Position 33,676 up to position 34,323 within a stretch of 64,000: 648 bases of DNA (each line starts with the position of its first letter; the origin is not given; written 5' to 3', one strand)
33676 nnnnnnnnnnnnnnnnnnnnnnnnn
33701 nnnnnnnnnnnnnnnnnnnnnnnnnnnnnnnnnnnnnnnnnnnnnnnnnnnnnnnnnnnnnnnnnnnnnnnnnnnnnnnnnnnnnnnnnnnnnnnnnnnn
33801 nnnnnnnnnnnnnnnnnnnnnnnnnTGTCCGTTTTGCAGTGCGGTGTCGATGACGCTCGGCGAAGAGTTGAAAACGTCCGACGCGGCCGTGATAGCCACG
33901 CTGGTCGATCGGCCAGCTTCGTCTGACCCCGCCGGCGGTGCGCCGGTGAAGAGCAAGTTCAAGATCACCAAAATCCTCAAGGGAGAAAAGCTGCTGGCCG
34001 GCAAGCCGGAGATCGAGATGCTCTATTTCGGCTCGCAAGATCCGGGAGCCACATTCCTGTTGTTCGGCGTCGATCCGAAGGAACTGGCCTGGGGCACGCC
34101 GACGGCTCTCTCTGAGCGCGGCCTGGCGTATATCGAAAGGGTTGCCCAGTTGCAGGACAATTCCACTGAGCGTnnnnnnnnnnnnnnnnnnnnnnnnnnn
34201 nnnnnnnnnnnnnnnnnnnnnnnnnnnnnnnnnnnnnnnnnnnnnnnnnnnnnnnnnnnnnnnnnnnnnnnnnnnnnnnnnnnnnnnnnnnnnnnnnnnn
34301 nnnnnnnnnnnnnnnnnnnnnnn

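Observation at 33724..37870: Paralogous secreted proteins whose mature N-terminus begins C-P-F-C, flanking the DUF3299-like pair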

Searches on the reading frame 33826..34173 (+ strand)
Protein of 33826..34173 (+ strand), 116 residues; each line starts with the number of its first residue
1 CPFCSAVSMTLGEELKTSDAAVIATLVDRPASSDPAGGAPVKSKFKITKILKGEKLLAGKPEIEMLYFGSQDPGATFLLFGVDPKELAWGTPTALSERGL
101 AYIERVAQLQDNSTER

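Call 57: search_protein_families(library=pfam, proteins=[window:33826-34173:+], max_evalue=10)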
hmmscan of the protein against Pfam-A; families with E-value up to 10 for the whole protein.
seq(116 aa): 0 families
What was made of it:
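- Pfam TIMP and NTR models do not match even at E 10 (call 57).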
